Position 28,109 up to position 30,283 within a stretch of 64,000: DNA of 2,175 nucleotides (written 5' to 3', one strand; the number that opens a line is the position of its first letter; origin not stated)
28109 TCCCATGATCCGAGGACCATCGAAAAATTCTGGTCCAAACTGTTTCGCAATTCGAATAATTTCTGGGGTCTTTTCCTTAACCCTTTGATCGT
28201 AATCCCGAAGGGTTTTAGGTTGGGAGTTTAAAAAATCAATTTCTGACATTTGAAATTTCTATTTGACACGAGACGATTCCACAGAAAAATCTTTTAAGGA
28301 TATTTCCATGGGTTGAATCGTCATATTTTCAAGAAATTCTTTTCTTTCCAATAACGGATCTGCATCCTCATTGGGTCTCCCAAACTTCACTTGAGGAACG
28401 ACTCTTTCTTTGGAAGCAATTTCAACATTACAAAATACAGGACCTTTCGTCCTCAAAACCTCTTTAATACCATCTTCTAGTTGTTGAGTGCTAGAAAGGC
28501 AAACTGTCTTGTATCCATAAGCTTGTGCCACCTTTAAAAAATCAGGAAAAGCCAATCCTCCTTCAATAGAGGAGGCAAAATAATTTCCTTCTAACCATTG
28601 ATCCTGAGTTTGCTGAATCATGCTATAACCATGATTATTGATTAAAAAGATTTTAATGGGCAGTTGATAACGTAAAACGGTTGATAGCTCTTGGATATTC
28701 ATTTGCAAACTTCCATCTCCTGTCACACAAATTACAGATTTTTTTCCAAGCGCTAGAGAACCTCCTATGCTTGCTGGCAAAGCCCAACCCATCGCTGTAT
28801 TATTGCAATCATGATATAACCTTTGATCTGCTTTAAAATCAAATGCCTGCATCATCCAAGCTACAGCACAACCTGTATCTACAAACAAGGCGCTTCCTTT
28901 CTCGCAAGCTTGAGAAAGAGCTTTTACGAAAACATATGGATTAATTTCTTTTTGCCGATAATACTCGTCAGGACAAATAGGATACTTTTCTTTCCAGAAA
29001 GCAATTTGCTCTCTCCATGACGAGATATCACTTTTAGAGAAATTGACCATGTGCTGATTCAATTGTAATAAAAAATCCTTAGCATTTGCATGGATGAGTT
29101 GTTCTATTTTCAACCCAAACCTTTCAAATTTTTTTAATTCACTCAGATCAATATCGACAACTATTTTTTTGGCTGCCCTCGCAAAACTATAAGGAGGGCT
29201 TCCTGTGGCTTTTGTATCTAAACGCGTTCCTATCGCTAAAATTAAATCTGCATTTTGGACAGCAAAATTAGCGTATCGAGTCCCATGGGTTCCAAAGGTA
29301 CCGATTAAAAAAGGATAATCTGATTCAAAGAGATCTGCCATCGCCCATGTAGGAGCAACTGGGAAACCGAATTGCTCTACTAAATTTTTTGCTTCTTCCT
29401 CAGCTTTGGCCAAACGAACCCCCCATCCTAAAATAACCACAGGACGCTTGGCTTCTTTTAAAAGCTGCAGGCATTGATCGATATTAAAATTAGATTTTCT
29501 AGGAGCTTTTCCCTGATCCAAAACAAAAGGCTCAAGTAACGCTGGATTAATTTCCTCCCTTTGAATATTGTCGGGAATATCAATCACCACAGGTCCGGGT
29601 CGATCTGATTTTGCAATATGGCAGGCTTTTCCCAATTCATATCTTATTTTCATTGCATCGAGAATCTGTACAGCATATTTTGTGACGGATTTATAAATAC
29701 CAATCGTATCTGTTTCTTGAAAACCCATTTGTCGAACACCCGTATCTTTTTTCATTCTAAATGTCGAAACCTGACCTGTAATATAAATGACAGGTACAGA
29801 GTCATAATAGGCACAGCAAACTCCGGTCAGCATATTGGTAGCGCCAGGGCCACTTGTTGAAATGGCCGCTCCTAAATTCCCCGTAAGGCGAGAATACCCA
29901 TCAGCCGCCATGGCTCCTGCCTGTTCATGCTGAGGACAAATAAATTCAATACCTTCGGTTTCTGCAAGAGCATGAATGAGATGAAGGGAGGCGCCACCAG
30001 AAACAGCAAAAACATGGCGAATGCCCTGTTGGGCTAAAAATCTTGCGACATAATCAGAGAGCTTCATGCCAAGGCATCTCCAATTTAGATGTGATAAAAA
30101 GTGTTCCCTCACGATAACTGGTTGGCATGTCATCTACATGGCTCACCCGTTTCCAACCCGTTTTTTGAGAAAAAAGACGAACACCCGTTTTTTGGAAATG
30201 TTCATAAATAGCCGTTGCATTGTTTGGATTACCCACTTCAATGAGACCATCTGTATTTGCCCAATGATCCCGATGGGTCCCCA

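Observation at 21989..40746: Machinery for C-branched or C-methylated sugars: YerE-like ThDP enzyme, E1 alpha/beta pair and two B12-radical SAM enzymes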

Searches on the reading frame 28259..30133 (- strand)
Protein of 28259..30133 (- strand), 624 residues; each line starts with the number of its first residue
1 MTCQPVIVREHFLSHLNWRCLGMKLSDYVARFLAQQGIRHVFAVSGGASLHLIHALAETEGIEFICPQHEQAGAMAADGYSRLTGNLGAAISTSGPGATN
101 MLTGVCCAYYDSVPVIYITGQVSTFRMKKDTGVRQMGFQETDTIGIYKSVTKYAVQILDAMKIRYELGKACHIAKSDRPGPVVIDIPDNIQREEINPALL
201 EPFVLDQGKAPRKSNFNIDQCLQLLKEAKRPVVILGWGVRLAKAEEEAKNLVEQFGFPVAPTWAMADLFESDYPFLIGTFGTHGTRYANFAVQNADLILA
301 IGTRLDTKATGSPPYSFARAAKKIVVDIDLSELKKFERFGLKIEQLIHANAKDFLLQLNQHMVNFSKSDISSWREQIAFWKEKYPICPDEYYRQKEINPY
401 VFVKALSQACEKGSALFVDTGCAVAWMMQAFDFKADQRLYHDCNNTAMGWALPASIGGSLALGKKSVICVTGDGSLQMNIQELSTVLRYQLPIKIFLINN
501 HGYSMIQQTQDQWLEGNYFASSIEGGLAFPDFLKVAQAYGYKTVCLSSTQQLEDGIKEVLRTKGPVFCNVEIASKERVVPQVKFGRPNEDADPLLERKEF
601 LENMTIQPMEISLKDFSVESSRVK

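Call 4: search_protein_families(library=pfam, proteins=[window:28259-30133:-])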
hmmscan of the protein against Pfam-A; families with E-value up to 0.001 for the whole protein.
window:28259-30133:- (624 aa): 3 families
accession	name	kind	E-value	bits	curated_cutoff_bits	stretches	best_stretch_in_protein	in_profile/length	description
PF02775.26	TPP_enzyme_C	-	9.6e-41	139.5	21.9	1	419-570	1-151/151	Thiamine pyrophosphate enzyme, C-terminal TPP binding domain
PF02776.23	TPP_enzyme_N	-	7e-35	119.8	26.8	1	23-143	1-116/119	Thiamine pyrophosphate enzyme, N-terminal TPP binding domain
PF00205.28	TPP_enzyme_M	-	2.6e-33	115.1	30.4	1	218-355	1-134/137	Thiamine pyrophosphate enzyme, central domain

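Call 9: find_encoding_contigs(protein=window:28259-30133:-, flank=10000, max_places=6)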
Protein window:28259-30133:- (624 aa): no gene with exactly this product is on record in the collection.

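Call 15: search_protein_families(library=ncbifam, proteins=[window:28259-30133:-], max_evalue=0.00001)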
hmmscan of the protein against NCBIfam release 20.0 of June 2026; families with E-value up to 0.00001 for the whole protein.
window:28259-30133:- (624 aa): 54 families (the best 25 are shown)
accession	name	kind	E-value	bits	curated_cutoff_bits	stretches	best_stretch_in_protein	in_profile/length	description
TIGR00118.1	acolac_lg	equivalog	1.9e-130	436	538.35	1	26-587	4-549/557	biosynthetic-type acetolactate synthase large subunit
NF006524.0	PRK08978.1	equivalog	1.4e-121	406.5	738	1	26-590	4-542/548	acetolactate synthase 2 catalytic subunit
NF005651.0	PRK07418.1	subfamily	2.8e-118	395.7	942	1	33-601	29-588/617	acetolactate synthase large subunit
NF006016.1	PRK08155.1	equivalog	4.5e-113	378.6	870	1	27-589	7-549/554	acetolactate synthase large subunit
NF004919.0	PRK06276.1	equivalog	2.9e-112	375.9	866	1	24-581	2-546/582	acetolactate synthase large subunit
NF004710.0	PRK06048.1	equivalog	6.3e-112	374.9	976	1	24-585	9-550/561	acetolactate synthase large subunit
NF005058.0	PRK06466.1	equivalog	7.5e-111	371.4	951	1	26-581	7-556/574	acetolactate synthase 3 large subunit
NF005860.0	PRK07789.1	equivalog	6.2e-108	361.7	881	1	26-591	37-597/615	acetolactate synthase large subunit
NF005824.0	PRK07710.1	equivalog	2.6e-107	359.5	976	1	32-586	26-562/573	acetolactate synthase large subunit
NF005409.0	PRK06965.1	equivalog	2.8e-107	359.5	1035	1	27-586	25-575/587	acetolactate synthase 3 catalytic subunit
NF006581.0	PRK09107.1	equivalog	2.3e-106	356.5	974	1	26-590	14-571/595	acetolactate synthase 3 large subunit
NF005228.0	PRK06725.1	equivalog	4.1e-106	355.4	991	1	22-589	15-562/571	acetolactate synthase large subunit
NF005584.0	PRK07282.1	equivalog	6.8e-105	351.7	970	1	26-590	13-558/566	acetolactate synthase large subunit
NF006319.0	PRK08527.1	equivalog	2e-100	336.9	905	1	25-585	6-551/565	acetolactate synthase large subunit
NF006525.0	PRK08979.1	equivalog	5.9e-99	332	1084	1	27-582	8-555/572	acetolactate synthase 3 large subunit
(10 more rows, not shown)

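Call 17: search_solved_structures(query=window:28259-30133:-, max_evalue=1e-20)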
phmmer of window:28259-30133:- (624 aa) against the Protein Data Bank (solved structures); distinct sequences matched with E-value up to 1e-20: 144 (the best 60 are shown).
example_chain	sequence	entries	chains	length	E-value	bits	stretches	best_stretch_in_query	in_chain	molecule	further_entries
8rph_A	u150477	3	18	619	2.9e-95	323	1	23-582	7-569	Thiamine pyrophosphate-binding protein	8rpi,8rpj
5ahk_A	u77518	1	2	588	3.4e-95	322.7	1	11-593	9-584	ACETOLACTATE SYNTHASE II, LARGE SUBUNIT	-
7tzz_A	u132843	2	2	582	2.3e-88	300.2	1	25-586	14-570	Acetolactate synthase, chloroplastic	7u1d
7u25_A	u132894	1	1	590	2.4e-88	300.1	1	25-587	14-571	Acetolactate synthase, chloroplastic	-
7stq_A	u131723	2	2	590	3.5e-88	299.6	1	25-587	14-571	Acetolactate synthase, chloroplastic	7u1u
1ybh_A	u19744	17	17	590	4.9e-88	299.1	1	25-587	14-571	Acetolactate synthase, chloroplast | Acetolactate synthase | Acetolactate synthase, chloroplastic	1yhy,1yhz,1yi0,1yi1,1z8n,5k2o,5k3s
8et5_A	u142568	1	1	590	4.9e-88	299.1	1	25-587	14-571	Acetolactate synthase, chloroplastic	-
3e9y_A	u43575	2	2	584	5.3e-88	299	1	25-587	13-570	Acetolactate synthase, chloroplastic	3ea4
6u9h_A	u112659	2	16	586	5.3e-88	299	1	25-587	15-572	Acetolactate synthase, chloroplastic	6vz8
6lpi_A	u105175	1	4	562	5.3e-84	285.8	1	26-589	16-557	Acetolactate synthase isozyme 1 large subunit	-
1jsc_A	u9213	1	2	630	1.3e-78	268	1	30-598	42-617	ACETOHYDROXY-ACID SYNTHASE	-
6u9d_A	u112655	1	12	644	1.4e-78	267.9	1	30-598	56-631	Acetolactate synthase catalytic subunit, mitochondrial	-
1n0h_A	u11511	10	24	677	1.5e-78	267.7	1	30-598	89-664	Acetolactate synthase | Acetolactate synthase, mitochondrial | Acetolactate synthase catalytic subunit, mitochondrial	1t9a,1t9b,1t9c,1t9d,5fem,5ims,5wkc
6dek_A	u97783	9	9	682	1.2e-72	248.3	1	31-590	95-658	Acetolactate synthase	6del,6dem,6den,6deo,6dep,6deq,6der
7egv_A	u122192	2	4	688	4.8e-72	246.3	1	29-586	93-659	Acetolactate synthase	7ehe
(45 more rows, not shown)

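Call 26: find_homologous_proteins(query=window:28259-30133:-, max_evalue=1e-30)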
Query window:28259-30133:- (624 aa): 7997 proteins with E <= 1e-30 among 8000 candidates; the best 120 are listed.
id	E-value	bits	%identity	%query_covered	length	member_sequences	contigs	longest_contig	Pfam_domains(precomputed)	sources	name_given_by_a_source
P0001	0.0e+0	1380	100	96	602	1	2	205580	PF02775.27,PF02776.24,PF00205.29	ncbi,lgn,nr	ncbi:MAG: thiamine pyrophosphate-binding protein [Chlamydiae bacterium]|nr:thiamine pyrophosphate-bi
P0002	3.7e-298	1008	73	95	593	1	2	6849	PF02775.27,PF02776.24,PF00205.29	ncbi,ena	-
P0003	5.6e-288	974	69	95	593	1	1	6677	PF02775.27,PF02776.24,PF00205.29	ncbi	ncbi:MAG: thiamine pyrophosphate-binding protein [Nitrospirota bacterium]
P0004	1.3e-284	963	69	95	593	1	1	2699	PF02775.27,PF02776.24,PF00205.29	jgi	-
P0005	2.4e-284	962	68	95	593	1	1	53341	PF02775.27,PF02776.24,PF00205.29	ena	-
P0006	8.4e-284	961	69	95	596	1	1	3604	PF02775.27,PF02776.24,PF00205.29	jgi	jgi:acetolactate synthase I/II/III large subunit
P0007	1.7e-282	956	69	95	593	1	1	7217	PF02775.27,PF02776.24,PF00205.29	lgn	-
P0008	4.3e-281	952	69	95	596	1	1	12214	PF02775.27,PF02776.24,PF00205.29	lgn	-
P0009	4.7e-280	948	69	95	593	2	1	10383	PF02775.27,PF02776.24,PF00205.29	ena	-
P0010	4.8e-280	948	67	95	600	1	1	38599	PF02775.27,PF02776.24,PF00205.29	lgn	-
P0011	7.1e-279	944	67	95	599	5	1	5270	PF02775.27,PF02776.24,PF00205.29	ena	-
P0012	3.2e-278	942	68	95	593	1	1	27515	PF02775.27,PF02776.24,PF00205.29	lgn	-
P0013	3.6e-278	942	67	95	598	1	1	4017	PF02775.27,PF02776.24,PF00205.29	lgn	-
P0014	6.9e-278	941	68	95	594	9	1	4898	PF02775.27,PF02776.24,PF00205.29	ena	-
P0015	1.7e-277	940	67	95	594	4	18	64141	PF02775.27,PF02776.24,PF00205.29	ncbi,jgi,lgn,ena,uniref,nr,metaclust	ncbi:hypothetical protein A3F19_02805 [Candidatus Nomurabacteria bacterium RIFCSPHIGHO2_12_FULL_37_2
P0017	2.0e-277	940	67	95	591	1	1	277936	PF02775.27,PF02776.24,PF00205.29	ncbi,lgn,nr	ncbi:MAG: thiamine pyrophosphate-binding protein [Elusimicrobia bacterium]|nr:thiamine pyrophosphate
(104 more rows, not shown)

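Call 27: find_encoding_contigs(protein=P0001, flank=10000, max_places=3)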
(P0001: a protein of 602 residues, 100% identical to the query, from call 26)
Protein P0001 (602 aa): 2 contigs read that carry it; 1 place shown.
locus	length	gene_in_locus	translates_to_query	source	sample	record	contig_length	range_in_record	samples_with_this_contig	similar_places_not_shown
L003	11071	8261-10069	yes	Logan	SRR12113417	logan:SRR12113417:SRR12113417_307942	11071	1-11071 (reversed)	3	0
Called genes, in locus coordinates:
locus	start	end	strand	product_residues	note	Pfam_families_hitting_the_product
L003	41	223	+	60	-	-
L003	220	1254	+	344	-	PF17761:DUF1016_N, PF06250:YhcG_C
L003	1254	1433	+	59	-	-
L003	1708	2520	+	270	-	-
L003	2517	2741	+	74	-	-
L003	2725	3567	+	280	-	PF00106:adh_short, PF08659:KR (weak), PF13561:adh_short_C2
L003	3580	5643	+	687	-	PF02310:B12-binding (weak), PF04055:Radical_SAM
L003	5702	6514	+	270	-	PF00106:adh_short, PF08659:KR, PF13561:adh_short_C2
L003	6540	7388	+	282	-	PF00106:adh_short, PF13561:adh_short_C2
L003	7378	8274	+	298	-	PF05050:Methyltransf_21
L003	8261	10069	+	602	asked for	PF02776:TPP_enzyme_N, PF00205:TPP_enzyme_M, PF02775:TPP_enzyme_C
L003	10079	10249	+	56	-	-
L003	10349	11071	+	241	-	?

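Call 28: find_encoding_contigs(protein=P0017, flank=10000, max_places=2)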
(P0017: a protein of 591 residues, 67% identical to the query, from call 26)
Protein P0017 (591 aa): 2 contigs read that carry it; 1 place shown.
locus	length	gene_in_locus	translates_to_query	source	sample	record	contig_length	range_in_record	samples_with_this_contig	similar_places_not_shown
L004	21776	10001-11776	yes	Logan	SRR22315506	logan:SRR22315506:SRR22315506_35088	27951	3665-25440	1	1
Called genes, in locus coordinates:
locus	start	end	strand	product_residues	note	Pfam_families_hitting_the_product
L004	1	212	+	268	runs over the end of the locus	PF02706:Wzz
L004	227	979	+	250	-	PF00112:Peptidase_C1, PF13529:Peptidase_C39_2 (weak)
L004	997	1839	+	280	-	PF02706:Wzz (weak)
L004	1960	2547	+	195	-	PF13580:SIS_2, PF01380:SIS (faint)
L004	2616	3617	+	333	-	PF01370:Epimerase, PF02719:Polysacc_synt_2 (faint), PF04321:RmlD_sub_bind, PF16363:GDP_Man_Dehyd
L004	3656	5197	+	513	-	PF01467:CTP_transf_like, PF00294:PfkB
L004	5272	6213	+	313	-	PF01073:3Beta_HSD, PF01370:Epimerase, PF02719:Polysacc_synt_2 (weak), PF04321:RmlD_sub_bind, PF13460:NAD_binding_10 (weak), PF16363:GDP_Man_Dehyd, PF07993:NAD_binding_4 (weak)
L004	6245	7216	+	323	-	PF00676:E1_dh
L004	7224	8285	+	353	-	PF02779:Transket_pyr, PF02780:Transketolase_C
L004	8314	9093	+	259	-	PF00106:adh_short, PF08659:KR (weak), PF13561:adh_short_C2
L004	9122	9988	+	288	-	PF05050:Methyltransf_21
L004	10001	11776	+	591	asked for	PF02776:TPP_enzyme_N, PF00205:TPP_enzyme_M, PF02775:TPP_enzyme_C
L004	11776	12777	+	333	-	-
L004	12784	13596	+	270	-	PF00106:adh_short, PF08659:KR (weak), PF13561:adh_short_C2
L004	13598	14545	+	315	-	PF00248:Aldo_ket_red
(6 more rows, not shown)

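Call 29: find_encoding_contigs(protein=P0015, flank=10000, max_places=3)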
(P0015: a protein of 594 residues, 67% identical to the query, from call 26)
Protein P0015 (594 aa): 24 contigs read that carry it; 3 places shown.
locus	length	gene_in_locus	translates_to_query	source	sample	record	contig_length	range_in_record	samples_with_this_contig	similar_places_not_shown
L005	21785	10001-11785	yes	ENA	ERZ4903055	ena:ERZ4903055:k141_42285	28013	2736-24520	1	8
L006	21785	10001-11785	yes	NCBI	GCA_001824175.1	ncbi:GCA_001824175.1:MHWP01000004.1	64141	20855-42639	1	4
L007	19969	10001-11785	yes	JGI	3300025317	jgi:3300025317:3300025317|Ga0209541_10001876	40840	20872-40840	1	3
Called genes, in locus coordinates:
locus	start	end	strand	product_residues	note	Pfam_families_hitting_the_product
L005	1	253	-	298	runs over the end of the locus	PF00685:Sulfotransfer_1, PF13469:Sulfotransfer_3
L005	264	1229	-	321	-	PF01370:Epimerase, PF02719:Polysacc_synt_2 (faint), PF16363:GDP_Man_Dehyd, PF04321:RmlD_sub_bind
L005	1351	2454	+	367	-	PF13439:Glyco_transf_4, PF13579:Glyco_trans_4_4 (weak), PF20706:GT4-conflict (weak), PF00534:Glycos_transf_1, PF13692:Glyco_trans_1_4, PF13524:Glyco_trans_1_2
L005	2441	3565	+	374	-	PF01041:DegT_DnrJ_EryC1, PF01212:Beta_elim_lyase, PF00155:Aminotran_1_2, PF00266:Aminotran_5, PF01053:Cys_Met_Meta_PP (weak)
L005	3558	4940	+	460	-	PF04464:Glyphos_transf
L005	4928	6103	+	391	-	-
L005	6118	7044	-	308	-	-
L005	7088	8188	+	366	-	PF00294:PfkB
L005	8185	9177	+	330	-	PF01073:3Beta_HSD, PF01370:Epimerase, PF02719:Polysacc_synt_2, PF04321:RmlD_sub_bind, PF05368:NmrA (weak), PF13460:NAD_binding_10, PF16363:GDP_Man_Dehyd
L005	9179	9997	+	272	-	PF00106:adh_short, PF13561:adh_short_C2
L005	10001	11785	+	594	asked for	PF02776:TPP_enzyme_N, PF00205:TPP_enzyme_M, PF02775:TPP_enzyme_C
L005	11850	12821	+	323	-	PF00676:E1_dh, PF13292:DXP_synthase_N (weak), PF02775:TPP_enzyme_C (weak)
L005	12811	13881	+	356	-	PF02779:Transket_pyr, PF02780:Transketolase_C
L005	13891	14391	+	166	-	PF01467:CTP_transf_like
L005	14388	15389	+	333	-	PF01370:Epimerase, PF02719:Polysacc_synt_2, PF04321:RmlD_sub_bind, PF16363:GDP_Man_Dehyd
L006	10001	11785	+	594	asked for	PF02776:TPP_enzyme_N, PF00205:TPP_enzyme_M, PF02775:TPP_enzyme_C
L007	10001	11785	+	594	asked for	PF02776:TPP_enzyme_N, PF00205:TPP_enzyme_M, PF02775:TPP_enzyme_C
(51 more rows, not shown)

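Call 32: find_related_loci(query=A1, collection=genome_contigs, flank=10000)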
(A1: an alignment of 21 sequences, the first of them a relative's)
Query A1 (602 aa) in genome_contigs; peptide patterns used: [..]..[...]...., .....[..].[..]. (x = any residue, [..] = any of these).
576 stretches matched a pattern; 534 encode a relative of the query (tblastn E <= 1e-3); the best 80 are kept; 80 distinct loci.
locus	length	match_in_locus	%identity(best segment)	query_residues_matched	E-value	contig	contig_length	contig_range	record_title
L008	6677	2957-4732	69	1-591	0e+0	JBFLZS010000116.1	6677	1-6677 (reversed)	MAG: Nitrospirota bacterium isolate MAG117 MAG117_116, whole genome shotgun sequence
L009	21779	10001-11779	66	1-592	0e+0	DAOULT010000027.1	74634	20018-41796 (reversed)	MAG TPA_asm: Anaerolineae bacterium isolate W31_52 k127_956366, whole genome shotgun sequence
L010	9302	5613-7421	67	1-602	0e+0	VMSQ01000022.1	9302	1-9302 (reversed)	MAG: Desulfobacteraceae bacterium isolate S3_36 k141_131630, whole genome shotgun sequence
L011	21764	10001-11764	64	1-590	0e+0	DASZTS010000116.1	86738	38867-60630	MAG TPA_asm: Pirellulales bacterium isolate SMAG_U6082 k141_713228, whole genome shotgun sequence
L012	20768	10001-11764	65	1-591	0e+0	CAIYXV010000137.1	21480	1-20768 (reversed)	uncultured bacterium isolate AlinenSediments_bin-4880 genome assembly, contig: bin-4880:137/137, whole genome shotgun se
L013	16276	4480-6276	64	1-598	0e+0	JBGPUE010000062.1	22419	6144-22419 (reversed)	MAG: Candidatus Binataceae bacterium isolate OBJ1_062018_110_50 k141_1220637_length_22419_cov_16.0000, whole genome shot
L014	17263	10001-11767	65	1-590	0e+0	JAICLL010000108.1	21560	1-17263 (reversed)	MAG: Pirellulales bacterium isolate GZL_HY_2_bin.141 k141_4628645_length_21560_cov_13.0029, whole genome shotgun sequenc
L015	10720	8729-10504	63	1-593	0e+0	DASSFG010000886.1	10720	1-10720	MAG TPA_asm: Pirellulales bacterium isolate SMAG_U999 k141_372438, whole genome shotgun sequence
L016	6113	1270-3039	64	1-591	0e+0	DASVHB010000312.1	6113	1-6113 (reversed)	MAG TPA_asm: Pirellulales bacterium isolate SMAG_U2130 k141_256774, whole genome shotgun sequence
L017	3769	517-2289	64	1-590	0e+0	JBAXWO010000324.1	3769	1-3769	MAG: bacterium isolate ELA715 MAG715_324, whole genome shotgun sequence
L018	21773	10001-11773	63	1-590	0e+0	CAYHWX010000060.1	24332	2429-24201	MAG TPA_asm: uncultured Vicingus sp. isolate ERP119705_co15_575 genome assembly, contig: NODE_1824_length_24332_cov_6.92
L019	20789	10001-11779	64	1-593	0e+0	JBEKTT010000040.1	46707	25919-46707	MAG: Syntrophobacteraceae bacterium isolate SPRUCE 564 SPRUCE_564_40, whole genome shotgun sequence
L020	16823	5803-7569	64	1-590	0e+0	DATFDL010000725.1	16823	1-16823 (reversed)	MAG TPA_asm: Pirellulales bacterium isolate SMAG_U8579 k141_576753, whole genome shotgun sequence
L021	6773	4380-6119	63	1-592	0e+0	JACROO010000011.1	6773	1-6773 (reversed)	MAG: Nitrospirae bacterium isolate NC_groundwater_1963_Pr3_S-0.2um_42_3 scaffold_93207, whole genome shotgun sequence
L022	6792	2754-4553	63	1-601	0e+0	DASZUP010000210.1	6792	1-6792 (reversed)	MAG TPA_asm: Pirellulales bacterium isolate SMAG_U6108 k141_52649, whole genome shotgun sequence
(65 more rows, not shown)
